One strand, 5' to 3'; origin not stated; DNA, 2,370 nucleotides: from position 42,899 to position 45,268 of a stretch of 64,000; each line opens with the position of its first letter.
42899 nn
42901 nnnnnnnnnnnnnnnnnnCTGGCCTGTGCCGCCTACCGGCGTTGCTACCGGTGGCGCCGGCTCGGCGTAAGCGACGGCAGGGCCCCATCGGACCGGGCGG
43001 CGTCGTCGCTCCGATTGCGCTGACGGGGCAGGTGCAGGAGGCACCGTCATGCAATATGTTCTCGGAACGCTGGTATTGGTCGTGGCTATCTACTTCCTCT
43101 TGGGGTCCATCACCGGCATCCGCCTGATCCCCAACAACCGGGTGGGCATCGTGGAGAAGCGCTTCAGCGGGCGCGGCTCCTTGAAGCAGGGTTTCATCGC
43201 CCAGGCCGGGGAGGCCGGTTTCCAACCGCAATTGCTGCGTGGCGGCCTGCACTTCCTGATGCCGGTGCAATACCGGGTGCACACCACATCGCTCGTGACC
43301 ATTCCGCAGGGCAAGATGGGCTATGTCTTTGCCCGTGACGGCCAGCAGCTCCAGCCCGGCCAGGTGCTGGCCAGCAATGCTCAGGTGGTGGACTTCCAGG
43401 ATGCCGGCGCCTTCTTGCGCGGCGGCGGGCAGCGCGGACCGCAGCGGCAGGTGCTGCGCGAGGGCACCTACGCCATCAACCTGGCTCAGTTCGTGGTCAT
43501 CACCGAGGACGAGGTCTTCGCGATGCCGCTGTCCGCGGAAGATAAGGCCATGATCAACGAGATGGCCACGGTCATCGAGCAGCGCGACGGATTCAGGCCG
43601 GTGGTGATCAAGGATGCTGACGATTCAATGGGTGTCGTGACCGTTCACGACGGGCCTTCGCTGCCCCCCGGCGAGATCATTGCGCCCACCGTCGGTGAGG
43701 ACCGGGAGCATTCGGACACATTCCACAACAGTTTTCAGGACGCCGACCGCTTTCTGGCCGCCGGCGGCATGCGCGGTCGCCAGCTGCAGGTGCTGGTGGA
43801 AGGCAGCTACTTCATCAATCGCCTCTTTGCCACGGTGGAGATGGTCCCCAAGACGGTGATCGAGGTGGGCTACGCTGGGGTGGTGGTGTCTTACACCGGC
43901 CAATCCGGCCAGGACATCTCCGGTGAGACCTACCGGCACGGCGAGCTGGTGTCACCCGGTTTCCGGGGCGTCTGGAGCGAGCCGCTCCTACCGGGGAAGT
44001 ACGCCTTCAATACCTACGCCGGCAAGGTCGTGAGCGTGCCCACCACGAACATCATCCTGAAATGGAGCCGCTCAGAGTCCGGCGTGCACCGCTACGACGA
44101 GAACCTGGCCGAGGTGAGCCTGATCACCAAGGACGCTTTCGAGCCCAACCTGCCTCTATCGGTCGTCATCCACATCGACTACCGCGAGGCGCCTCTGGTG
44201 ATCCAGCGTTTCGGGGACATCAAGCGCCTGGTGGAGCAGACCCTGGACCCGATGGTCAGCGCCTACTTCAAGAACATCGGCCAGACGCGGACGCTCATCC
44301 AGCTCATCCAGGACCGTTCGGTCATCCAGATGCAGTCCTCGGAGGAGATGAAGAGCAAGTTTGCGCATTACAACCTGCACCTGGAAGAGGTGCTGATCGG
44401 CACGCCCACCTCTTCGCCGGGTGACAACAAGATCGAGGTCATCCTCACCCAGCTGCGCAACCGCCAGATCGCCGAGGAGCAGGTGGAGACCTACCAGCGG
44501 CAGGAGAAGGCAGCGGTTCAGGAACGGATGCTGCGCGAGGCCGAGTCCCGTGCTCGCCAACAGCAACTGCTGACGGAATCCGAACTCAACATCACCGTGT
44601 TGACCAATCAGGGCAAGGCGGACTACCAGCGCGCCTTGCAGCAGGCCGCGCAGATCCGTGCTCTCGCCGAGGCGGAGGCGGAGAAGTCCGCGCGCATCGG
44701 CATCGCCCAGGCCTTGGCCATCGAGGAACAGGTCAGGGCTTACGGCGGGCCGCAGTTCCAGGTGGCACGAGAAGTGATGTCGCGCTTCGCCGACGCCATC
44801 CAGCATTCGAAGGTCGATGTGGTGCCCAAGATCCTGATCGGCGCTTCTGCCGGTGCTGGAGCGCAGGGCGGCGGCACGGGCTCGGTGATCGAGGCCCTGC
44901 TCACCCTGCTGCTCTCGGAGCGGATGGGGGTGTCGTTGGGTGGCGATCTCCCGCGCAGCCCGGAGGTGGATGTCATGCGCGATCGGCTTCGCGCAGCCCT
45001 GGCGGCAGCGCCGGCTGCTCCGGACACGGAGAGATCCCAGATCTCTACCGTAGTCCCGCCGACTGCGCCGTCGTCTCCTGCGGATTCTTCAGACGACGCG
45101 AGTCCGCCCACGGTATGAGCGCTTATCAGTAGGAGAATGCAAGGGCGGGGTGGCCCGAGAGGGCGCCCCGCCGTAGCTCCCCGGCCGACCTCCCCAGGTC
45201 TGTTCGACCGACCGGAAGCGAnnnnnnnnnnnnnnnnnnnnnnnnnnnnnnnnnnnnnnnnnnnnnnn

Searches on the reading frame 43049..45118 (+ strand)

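Call 54: search_protein_families(library=pfam, proteins=[window:43049-45118:+], max_evalue=0.001)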
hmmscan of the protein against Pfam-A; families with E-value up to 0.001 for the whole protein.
window:43049-45118:+ (689 aa): 1 family
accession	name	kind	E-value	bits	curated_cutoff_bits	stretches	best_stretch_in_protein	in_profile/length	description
PF01145.31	Band_7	-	3.1e-16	60.4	23.6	1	270-486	2-172/176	SPFH domain / Band 7 family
